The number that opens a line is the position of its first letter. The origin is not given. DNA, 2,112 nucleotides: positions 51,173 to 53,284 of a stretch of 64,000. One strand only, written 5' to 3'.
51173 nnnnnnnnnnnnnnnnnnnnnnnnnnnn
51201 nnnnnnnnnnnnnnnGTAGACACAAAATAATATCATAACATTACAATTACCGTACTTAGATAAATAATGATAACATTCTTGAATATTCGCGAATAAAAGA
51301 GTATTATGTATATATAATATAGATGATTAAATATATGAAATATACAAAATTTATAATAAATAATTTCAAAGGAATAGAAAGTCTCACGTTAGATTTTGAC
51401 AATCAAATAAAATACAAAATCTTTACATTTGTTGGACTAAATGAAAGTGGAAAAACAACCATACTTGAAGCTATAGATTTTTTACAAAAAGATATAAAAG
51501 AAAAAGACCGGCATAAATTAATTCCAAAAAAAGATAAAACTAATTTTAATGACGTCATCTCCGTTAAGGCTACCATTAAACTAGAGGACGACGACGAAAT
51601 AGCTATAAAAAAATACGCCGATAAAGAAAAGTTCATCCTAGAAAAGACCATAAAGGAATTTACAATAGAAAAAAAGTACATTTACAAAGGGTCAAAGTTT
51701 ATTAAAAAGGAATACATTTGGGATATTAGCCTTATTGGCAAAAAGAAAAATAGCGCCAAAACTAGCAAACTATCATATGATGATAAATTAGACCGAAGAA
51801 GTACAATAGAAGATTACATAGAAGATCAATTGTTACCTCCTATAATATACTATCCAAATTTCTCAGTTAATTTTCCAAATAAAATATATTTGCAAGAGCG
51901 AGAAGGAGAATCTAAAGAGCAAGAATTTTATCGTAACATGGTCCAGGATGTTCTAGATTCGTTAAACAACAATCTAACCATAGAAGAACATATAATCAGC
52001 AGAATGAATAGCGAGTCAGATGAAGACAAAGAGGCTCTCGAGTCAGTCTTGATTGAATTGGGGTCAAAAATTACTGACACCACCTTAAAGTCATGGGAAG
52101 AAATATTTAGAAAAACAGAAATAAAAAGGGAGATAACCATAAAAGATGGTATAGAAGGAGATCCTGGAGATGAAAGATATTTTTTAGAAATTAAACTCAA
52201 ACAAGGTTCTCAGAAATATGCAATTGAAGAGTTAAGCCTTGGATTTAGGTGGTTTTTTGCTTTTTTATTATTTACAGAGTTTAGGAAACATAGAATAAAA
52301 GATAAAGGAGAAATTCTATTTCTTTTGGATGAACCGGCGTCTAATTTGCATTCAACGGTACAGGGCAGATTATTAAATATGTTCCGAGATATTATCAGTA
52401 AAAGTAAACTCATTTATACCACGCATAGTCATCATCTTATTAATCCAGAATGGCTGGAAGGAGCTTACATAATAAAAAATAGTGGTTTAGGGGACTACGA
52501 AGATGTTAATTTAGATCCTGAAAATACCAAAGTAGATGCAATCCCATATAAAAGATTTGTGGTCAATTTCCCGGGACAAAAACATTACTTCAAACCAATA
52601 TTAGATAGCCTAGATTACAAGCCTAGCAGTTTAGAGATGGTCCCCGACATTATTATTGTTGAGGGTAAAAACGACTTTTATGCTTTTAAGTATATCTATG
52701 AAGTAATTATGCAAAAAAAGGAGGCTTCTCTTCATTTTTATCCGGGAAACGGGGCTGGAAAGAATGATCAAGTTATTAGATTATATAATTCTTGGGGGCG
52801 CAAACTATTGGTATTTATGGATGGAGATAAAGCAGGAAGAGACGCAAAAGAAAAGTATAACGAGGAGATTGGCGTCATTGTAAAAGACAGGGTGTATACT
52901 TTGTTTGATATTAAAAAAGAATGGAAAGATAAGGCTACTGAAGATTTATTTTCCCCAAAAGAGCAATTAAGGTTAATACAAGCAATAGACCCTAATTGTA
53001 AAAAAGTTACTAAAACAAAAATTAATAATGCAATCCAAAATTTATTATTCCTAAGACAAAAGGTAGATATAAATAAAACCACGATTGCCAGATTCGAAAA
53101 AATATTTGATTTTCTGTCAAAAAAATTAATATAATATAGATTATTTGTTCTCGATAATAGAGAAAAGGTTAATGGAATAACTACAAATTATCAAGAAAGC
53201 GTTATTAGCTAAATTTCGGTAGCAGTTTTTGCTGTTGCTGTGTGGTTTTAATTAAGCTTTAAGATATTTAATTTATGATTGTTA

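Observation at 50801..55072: OLD-family ATPase/TOPRIM nuclease with four uncharacterised membrane proteins: candidate novel defence or abortive-infection module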

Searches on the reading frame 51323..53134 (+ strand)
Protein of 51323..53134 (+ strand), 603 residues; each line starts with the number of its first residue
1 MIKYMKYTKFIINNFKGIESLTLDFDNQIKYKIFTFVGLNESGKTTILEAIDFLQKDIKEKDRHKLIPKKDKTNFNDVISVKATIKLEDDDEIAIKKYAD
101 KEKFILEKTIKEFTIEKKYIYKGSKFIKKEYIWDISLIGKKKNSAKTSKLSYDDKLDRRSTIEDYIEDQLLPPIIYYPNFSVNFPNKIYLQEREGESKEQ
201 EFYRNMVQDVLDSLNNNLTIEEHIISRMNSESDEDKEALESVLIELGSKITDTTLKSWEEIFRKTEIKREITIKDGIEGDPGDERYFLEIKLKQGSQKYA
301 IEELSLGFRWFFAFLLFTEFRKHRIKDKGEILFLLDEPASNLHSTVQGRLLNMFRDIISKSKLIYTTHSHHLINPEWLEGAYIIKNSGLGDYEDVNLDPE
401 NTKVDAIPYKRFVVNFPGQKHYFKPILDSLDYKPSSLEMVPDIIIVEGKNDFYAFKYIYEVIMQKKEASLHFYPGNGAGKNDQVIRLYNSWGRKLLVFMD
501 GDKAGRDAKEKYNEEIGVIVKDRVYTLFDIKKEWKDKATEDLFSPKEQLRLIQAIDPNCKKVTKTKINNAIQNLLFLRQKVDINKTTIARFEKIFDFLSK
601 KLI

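Call 4: search_protein_families(library=pfam, proteins=[window:51323-53134:+], max_evalue=1)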
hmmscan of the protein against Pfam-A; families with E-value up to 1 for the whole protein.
window:51323-53134:+ (603 aa): 10 families
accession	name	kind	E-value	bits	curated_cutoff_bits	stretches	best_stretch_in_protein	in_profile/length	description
PF13175.12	AAA_15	-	4.8e-20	72.9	32.1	1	5-373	1-374/374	AAA ATPase domain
PF13304.12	AAA_21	-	3.5e-13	50.7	27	1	35-373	3-303/304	AAA domain, putative AbiEii toxin, Type IV TA system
PF13476.12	AAA_23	-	7.9e-09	36.9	27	1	11-254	3-185/201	AAA domain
PF02463.25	SMC_N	-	3.6e-08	33.5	40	1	9-373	4-202/220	RecF/RecN/SMC N terminal domain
PF20469.4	OLD-like_TOPRIM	-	0.00031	21.7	23.2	1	443-502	6-67/67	Overcoming lysogenization defect protein-like, TOPRIM domain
PF13514.12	AAA_27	-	0.0021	18.1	22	1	5-104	1-93/206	AAA domain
PF13155.12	Toprim_2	-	0.031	15.1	22.1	1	476-524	26-75/88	Toprim-like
PF13555.12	AAA_29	-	0.053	13.7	27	1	33-53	24-44/61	P-loop containing region of AAA domain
PF25764.1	KIF21A_4th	-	0.14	12.3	33.1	1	192-254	11-74/183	KIF21A-like domain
PF00005.33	ABC_tran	-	0.17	12.9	25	0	32-61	12-41/137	ABC transporter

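Call 5: search_protein_families(library=padloc, proteins=[window:51323-53134:+], max_evalue=1)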
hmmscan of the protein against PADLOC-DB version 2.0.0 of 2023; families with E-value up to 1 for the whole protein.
window:51323-53134:+ (603 aa): 57 families (the best 25 are shown)
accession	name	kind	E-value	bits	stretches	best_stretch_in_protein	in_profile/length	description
PDLC02979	AriA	-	3.5e-23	81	1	5-373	1-373/373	-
PDLC02335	AbiLi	-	3.7e-15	53.8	1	8-378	51-243/326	AbiLi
PDLC02980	AriA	-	8.1e-15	53.6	1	35-374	3-304/304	-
PDLC02358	Old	-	3.2e-13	47.4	2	5-111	2-105/578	Old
PDLC00271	PtuA1|PtuA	-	2.1e-12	45.3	1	5-386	1-335/421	AAA ATPase domain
PDLC00289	PtuA1|PtuA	-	3.4e-12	44.1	1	5-373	1-292/404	AAA ATPase domain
PDLC03878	NsnB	-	1.2e-11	43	1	9-374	4-282/345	-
PDLC04135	mad3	-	2e-11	42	1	8-372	3-326/374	mads_3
PDLC00096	GajA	-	5e-10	36.7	2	9-102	5-100/630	AAA ATPase domain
PDLC00094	GajA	-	7.1e-10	36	1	5-58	1-49/569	AAA ATPase domain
PDLC04176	HEC-01A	-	1.2e-09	36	1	5-375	1-323/371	-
PDLC00305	PtuA1|PtuA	-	1.8e-09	35.4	2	288-373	196-288/392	AAA ATPase domain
PDLC04541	PDC-M25A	-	2.3e-09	34.9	1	8-61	3-51/380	-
PDLC04182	HEC-01A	-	2.4e-09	34.7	2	8-88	5-87/406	-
PDLC04168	GajA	-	4.6e-09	33.5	1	8-54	5-47/570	-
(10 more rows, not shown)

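Call 6: search_protein_families(library=ncbifam, proteins=[window:51323-53134:+], max_evalue=1)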
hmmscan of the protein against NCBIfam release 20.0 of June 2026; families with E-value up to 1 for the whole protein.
window:51323-53134:+ (603 aa): 15 families
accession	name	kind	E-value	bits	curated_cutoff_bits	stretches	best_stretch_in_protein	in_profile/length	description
TIGR00611.2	recf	equivalog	2.1e-07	30.5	172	1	9-109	3-93/339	DNA replication/repair protein RecF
TIGR00972.1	3a0107s01c2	equivalog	0.0016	17.8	343.2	0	333-369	166-202/248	phosphate ABC transporter ATP-binding protein PstB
NF047739.1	antiphage_MADS3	equivalog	0.0019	17.4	420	1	12-75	7-65/427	methylation-associated defense system AAA family ATPase MAD3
NF011713.0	PRK15134.1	equivalog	0.0023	16.6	834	1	332-372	446-486/529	microcin C ABC transporter ATP-binding protein YejF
NF010068.0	PRK13548.1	equivalog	0.0076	15.4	261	1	327-360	159-192/261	heme ABC transporter ATP-binding protein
TIGR02673.1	FtsE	equivalog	0.017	14.8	264.85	1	332-374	158-201/214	cell division ATP-binding protein FtsE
TIGR04521.1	ECF_ATPase_2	equivalog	0.018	14.2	330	0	333-369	166-204/279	energy-coupling factor transporter ATPase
NF040873.1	AztA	equivalog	0.023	14.3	220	0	332-372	140-181/191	zinc ABC transporter ATP-binding protein AztA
TIGR02857.1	CydD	equivalog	0.03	13.3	435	1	331-373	478-520/529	thiol reductant ABC exporter subunit CydD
TIGR03375.1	type_I_sec_LssB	subfamily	0.038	12.2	693.1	1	332-373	624-665/696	type I secretion system permease/ATPase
NF008428.0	PRK11264.1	equivalog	0.043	13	406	0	12-56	10-54/250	L-cystine ABC transporter ATP-binding protein TcyN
NF008453.0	PRK11308.1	subfamily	0.047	12.9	408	1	333-372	183-222/334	dipeptide ABC transporter ATP-binding protein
TIGR02770.1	nickel_nikD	equivalog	0.063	12.6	318.7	0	332-363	146-177/230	nickel import ATP-binding protein NikD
TIGR01166.1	cbiO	subfamily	0.07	12.6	211.8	0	333-372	149-189/190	cobalt ABC transporter, ATP-binding protein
TIGR03411.1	urea_trans_UrtD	equivalog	0.14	11.7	304.1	0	12-51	12-48/242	urea ABC transporter ATP-binding protein UrtD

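Call 14: find_homologous_proteins(query=window:51323-53134:+)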
Query window:51323-53134:+ (603 aa): 2936 proteins with E <= 0.001 among 8000 candidates; the best 120 are listed.
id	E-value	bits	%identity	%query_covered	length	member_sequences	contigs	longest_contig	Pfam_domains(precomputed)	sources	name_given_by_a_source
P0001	0.0e+0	1323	100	99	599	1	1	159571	PF13175.13,PF13476.13,PF02463.26,PF13304.13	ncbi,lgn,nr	ncbi:MAG: AAA family ATPase [Patescibacteria group bacterium]|nr:AAA family ATPase [Patescibacteria 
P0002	5.5e-240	816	63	99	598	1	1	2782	PF13175.13,PF02463.26,PF13304.13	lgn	-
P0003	7.5e-234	796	61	99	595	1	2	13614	PF13175.13,PF13476.13,PF02463.26,PF13304.13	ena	-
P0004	1.2e-230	785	60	99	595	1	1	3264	PF13175.13,PF13476.13,PF02463.26,PF13304.13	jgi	-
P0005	3.1e-228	777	60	99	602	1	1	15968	PF13175.13,PF13476.13,PF13304.13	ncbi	-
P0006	1.1e-224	765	60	99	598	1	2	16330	PF13175.13,PF13476.13,PF02463.26,PF13304.13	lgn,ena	-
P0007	2.9e-221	754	58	99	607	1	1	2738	PF13175.13,PF13476.13,PF02463.26,PF13304.13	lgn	-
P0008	1.6e-207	709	56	99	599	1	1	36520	PF13175.13,PF13476.13,PF02463.26,PF13304.13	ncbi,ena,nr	ncbi:MAG: ATP-binding protein [Patescibacteria group bacterium]|nr:ATP-binding protein [Patescibacte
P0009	8.7e-205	700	53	99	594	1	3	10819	PF13175.13,PF13476.13,PF02463.26,PF13304.13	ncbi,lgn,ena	-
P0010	1.1e-197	676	54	99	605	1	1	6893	PF13175.13,PF13476.13,PF02463.26,PF13304.13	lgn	-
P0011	3.4e-195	668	52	99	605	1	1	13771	PF13175.13,PF13476.13,PF02463.26,PF13304.13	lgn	-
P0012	3.9e-195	668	53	98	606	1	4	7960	PF13175.13,PF13304.13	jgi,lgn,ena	-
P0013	9.1e-195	667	55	99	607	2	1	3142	PF13175.13,PF13476.13,PF02463.26,PF13304.13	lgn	-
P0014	1.3e-193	663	52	98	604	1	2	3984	PF13175.13,PF13476.13,PF02463.26,PF13304.13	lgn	-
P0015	1.2e-192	660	53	98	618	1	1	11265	PF13175.13,PF13476.13,PF13304.13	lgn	-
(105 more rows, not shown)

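Call 19: find_encoding_contigs(protein=P0003, flank=8000)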
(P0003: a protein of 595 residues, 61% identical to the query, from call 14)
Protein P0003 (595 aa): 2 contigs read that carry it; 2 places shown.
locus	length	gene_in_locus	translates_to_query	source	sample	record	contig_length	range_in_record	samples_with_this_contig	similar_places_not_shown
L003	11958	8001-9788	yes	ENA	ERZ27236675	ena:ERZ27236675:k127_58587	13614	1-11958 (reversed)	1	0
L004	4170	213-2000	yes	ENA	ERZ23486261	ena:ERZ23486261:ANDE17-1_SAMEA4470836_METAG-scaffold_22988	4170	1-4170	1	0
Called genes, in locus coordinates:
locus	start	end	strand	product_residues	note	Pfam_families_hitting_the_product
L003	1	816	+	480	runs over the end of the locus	PF00224:PK, PF02887:PK_C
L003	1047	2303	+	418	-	PF03952:Enolase_N, PF00113:Enolase_C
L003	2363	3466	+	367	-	PF00152:tRNA-synt_2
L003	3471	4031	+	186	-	PF08207:EFP_N, PF01132:EFP, PF09285:Elong-fact-P_C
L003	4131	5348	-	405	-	PF07690:MFS_1, PF00083:Sugar_tr, PF12832:MFS_1_like, PF07690:MFS_1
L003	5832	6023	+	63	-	PF13560:HTH_31, PF12844:HTH_19, PF01381:HTH_3, PF13443:HTH_26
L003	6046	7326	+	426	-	PF01555:N6_N4_Mtase, PF01170:UPF0020 (faint), PF01555:N6_N4_Mtase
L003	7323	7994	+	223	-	PF18643:RE_BsaWI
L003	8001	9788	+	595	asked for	PF02463:SMC_N (weak), PF13175:AAA_15, PF13476:AAA_23, PF13304:AAA_21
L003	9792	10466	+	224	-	PF01555:N6_N4_Mtase, PF05148:Methyltransf_8 (weak), PF08241:Methyltransf_11 (faint)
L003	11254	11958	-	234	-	?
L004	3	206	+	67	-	?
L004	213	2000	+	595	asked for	PF02463:SMC_N (weak), PF13175:AAA_15, PF13476:AAA_23, PF13304:AAA_21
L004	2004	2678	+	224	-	PF01555:N6_N4_Mtase, PF05148:Methyltransf_8 (weak), PF08241:Methyltransf_11 (faint)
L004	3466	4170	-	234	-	?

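Call 21: find_related_loci(query=A1, collection=genome_contigs, flank=8000)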
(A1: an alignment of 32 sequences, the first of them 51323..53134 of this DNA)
Query A1 (603 aa) in genome_contigs; peptide patterns used: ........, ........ (x = any residue, [..] = any of these).
367 stretches matched a pattern; 328 encode a relative of the query (tblastn E <= 1e-3); the best 80 are kept; 80 distinct loci.
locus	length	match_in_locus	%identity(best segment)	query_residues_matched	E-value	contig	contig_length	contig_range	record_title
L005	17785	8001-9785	56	5-602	0e+0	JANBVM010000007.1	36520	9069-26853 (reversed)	MAG: Patescibacteria group bacterium isolate AMOR_Bin_1762 NODE_7_length_36520_cov_36.600691, whole genome shotgun seque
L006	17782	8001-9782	55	5-602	0e+0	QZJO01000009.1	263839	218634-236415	MAG: Candidatus Parcubacteria bacterium isolate SURF_37 contig-100_12_length_263839_read_count_3205360, whole genome sho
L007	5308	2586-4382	49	4-602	0e+0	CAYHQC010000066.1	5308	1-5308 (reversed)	MAG TPA_asm: uncultured Gammaproteobacteria bacterium isolate ERP119705_co15_352 genome assembly, contig: NODE_20733_len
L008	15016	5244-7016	52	5-595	0e+0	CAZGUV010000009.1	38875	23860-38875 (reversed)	MAG TPA_asm: uncultured Candidatus Saccharibacteria bacterium isolate SRP257259_co1_62 genome assembly, contig: NODE_104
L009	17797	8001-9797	50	3-601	1e-180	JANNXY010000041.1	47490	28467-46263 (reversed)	MAG: bacterium isolate VAR_34_metabat_123 VAR_34_k141_1991130, whole genome shotgun sequence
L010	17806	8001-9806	47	5-596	4e-174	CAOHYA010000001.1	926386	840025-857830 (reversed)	MAG: uncultured Candidatus Saccharibacteria bacterium isolate REFINED_METABAT215_TOP10_CONTIGS_1500_ASSEMBLY_K77_MERGED_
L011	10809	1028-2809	47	5-598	1e-173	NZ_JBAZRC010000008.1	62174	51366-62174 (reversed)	MAG: Mucilaginibacter sp. isolate SO_2017_GW1_139 NODE_2619_length_62174_cov_1.826922_OW334_2017, whole genome shotgun s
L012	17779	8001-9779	48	2-598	2e-170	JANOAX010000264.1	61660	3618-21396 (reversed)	MAG: Bacteroidota bacterium isolate VAR_18_metabat_267 VAR_18_k141_1903190, whole genome shotgun sequence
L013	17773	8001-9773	52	5-595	0e+0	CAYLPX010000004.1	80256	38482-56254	MAG TPA_asm: uncultured Candidatus Saccharibacteria bacterium isolate SRP278252_co1_223 genome assembly, contig: NODE_33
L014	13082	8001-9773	47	3-598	7e-165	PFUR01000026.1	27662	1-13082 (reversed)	MAG: Flavobacteriales bacterium CG_4_9_14_3_um_filter_40_17 CG_4_9_14_3_um_filter_150_scaffold_2340_c, whole genome shot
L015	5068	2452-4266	47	5-602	9e-167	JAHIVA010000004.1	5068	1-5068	MAG: Patescibacteria group bacterium isolate MM_PC_MetaG.mb.47 MM_PC_MetaG.mb.47_k141_82155, whole genome shotgun sequen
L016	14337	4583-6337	48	5-594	3e-166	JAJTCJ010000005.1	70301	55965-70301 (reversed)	MAG: Bacteroidetes bacterium isolate C_No_T20_B_bin.80 scaffold_405, whole genome shotgun sequence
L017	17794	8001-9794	49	5-598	2e-162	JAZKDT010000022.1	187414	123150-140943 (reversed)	MAG: Bacteroidota bacterium isolate DC_HB_01_SPN181219-bin064_1 DCHB01SPN_B064_1_000000000022, whole genome shotgun sequ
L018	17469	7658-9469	45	1-602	9e-162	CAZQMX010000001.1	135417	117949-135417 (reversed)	MAG TPA_asm: uncultured Candidatus Saccharibacteria bacterium isolate SRP200020_co3_5 genome assembly, contig: NODE_105_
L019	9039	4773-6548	45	5-598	2e-158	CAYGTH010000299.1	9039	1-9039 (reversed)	MAG TPA_asm: uncultured Bacteroidia bacterium isolate ERP117304_co3_96 genome assembly, contig: NODE_10911_length_9039_c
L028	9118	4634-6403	47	5-602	3e-154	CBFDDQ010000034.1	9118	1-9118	MAG TPA_asm: Candidatus Woesearchaeota archaeon isolate SRR26215674_binner13_Refined_101 genome assembly, contig: ERZ250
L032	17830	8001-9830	51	4-602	0e+0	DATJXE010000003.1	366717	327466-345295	MAG TPA_asm: Candidatus Paceibacterota bacterium isolate SMAG_U15118 k141_1970821, whole genome shotgun sequence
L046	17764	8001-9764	42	5-603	2e-140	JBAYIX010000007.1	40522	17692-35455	MAG: Candidatus Paceibacterota bacterium isolate SO_2016_GW1_41 scaffold01834_OW334_2016, whole genome shotgun sequence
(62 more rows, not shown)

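Call 34: search_solved_structures(query=A1, max_evalue=0.001, show_alignments=2)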
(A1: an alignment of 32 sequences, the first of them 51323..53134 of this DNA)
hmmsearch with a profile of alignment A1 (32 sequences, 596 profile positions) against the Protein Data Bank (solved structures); distinct sequences matched with E-value up to 0.001: 8.
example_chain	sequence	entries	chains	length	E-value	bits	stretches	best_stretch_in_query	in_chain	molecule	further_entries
9e8z_C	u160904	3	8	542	4.4e-09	38.6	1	4-48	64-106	Retron Ec83 probable ATPase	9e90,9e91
6p74_A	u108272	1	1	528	2.5e-07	32.8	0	5-81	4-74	Putative ATP-dependent endonuclease of the OLD family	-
9o4a_A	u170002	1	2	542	4.5e-07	32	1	4-48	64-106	Retron Ec83 probable ATPase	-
8ee4_A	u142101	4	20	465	8.5e-05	24.5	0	1-49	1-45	PtuA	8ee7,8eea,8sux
5da9_A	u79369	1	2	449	0.00011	24.1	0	230-361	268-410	Putative uncharacterized protein,Putative uncharacterized protein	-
6n9l_A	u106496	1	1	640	0.00028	22.8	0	316-360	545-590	UvrABC system protein A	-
3pih_A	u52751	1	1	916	0.00055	21.8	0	316-360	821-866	UvrABC system protein A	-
5dac_A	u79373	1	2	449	0.00084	21.2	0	230-361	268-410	Putative uncharacterized protein,Putative uncharacterized protein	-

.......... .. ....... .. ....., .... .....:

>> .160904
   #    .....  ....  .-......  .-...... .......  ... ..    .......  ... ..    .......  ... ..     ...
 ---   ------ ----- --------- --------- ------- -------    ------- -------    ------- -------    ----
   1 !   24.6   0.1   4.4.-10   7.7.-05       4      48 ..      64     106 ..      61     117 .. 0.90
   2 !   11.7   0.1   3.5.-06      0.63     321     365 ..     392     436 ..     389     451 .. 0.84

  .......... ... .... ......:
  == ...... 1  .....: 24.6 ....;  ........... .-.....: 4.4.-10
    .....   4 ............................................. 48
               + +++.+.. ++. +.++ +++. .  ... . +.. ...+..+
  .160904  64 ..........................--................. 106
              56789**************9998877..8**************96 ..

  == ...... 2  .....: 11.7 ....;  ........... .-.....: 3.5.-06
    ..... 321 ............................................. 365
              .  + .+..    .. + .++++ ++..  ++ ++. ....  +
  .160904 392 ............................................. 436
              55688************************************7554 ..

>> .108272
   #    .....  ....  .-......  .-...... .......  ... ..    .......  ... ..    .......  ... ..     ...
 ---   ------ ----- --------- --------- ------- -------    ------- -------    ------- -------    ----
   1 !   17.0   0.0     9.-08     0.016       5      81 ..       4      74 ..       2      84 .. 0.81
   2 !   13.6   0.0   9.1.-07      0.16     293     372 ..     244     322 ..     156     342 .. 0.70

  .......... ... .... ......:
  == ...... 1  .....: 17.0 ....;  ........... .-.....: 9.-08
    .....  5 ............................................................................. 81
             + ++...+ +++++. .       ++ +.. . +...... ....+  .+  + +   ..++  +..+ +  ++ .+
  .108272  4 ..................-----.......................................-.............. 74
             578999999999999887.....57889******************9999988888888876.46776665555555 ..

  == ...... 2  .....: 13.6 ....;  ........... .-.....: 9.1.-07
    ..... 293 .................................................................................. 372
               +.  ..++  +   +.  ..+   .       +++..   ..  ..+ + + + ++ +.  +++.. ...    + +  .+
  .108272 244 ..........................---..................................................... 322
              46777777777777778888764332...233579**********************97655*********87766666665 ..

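Call 35: search_protein_families(library=pfam, alignment_id=A1, max_evalue=0.01)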
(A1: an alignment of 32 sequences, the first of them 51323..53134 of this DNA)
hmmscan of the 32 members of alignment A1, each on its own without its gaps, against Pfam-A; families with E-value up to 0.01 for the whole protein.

A. member 1, window:51323-53134:+ (603 aa): 6 families
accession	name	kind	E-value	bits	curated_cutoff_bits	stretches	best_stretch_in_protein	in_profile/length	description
PF13175.12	AAA_15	-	4.8e-20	72.9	32.1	1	5-373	1-374/374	AAA ATPase domain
PF13304.12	AAA_21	-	3.5e-13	50.7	27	1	35-373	3-303/304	AAA domain, putative AbiEii toxin, Type IV TA system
PF13476.12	AAA_23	-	7.9e-09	36.9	27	1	11-254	3-185/201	AAA domain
PF02463.25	SMC_N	-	3.6e-08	33.5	40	1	9-373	4-202/220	RecF/RecN/SMC N terminal domain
PF20469.4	OLD-like_TOPRIM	-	0.00031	21.7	23.2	1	443-502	6-67/67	Overcoming lysogenization defect protein-like, TOPRIM domain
PF13514.12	AAA_27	-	0.0021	18.1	22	1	5-104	1-93/206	AAA domain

B. families by the number of members that match (of 32 scanned): 14 families
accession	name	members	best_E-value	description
PF13175.12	AAA_15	32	1.8e-26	AAA ATPase domain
PF13304.12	AAA_21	32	1.3e-15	AAA domain, putative AbiEii toxin, Type IV TA system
PF02463.25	SMC_N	32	8.5e-10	RecF/RecN/SMC N terminal domain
PF13476.12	AAA_23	31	2.7e-10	AAA domain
PF13514.12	AAA_27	28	3.5e-08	AAA domain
PF20469.4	OLD-like_TOPRIM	8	0.00031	Overcoming lysogenization defect protein-like, TOPRIM domain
PF13555.12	AAA_29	7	4.5e-05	P-loop containing region of AAA domain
PF11398.14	DUF2813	7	0.0018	Protein of unknown function (DUF2813)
PF23750.1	RsgI_M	1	0.0015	Anti-sigma factor RsgI-like central domain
PF13155.12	Toprim_2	1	0.0031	Toprim-like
PF01751.28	Toprim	1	0.0041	Toprim domain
PF04310.18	MukB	1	0.0045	MukB N-terminal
PF13752.12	DUF4165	1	0.0084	Domain of unknown function (DUF4165)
PF22208.1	Cas_Csm6_CARF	1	0.0084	Cas_Csm6 CARF domain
